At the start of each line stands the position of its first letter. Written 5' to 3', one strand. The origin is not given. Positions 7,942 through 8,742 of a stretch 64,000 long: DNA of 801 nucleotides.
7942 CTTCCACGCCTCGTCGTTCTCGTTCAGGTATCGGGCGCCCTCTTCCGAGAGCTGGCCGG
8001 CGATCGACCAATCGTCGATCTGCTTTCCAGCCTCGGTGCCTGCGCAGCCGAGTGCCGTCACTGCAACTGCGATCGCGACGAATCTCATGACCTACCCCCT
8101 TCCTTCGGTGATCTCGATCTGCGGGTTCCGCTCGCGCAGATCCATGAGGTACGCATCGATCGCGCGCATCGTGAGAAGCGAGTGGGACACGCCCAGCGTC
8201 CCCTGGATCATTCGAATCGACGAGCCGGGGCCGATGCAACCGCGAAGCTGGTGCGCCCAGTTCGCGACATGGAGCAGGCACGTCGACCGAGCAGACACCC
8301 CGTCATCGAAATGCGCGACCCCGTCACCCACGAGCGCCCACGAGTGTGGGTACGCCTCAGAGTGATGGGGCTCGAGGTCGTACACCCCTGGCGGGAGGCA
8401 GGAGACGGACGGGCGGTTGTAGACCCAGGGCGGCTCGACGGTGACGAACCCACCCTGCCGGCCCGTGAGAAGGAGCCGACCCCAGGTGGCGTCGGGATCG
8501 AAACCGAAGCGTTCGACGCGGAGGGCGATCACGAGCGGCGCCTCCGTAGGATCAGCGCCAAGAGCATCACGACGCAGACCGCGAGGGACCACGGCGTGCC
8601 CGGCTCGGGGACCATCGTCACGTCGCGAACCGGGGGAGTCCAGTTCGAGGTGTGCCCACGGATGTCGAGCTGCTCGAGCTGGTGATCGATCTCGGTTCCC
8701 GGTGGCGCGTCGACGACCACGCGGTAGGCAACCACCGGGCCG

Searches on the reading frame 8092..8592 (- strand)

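Call 77: search_protein_families(library=pfam, proteins=[window:8092-8592:-], max_evalue=0.001)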
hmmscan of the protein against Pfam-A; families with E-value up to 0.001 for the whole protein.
window:8092-8592:- (166 aa): 1 family
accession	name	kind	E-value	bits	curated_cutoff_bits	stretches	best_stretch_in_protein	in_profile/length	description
PF18925.5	DUF5675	-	1.9e-15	57.2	26.7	1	26-147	2-110/114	Family of unknown function (DUF5675)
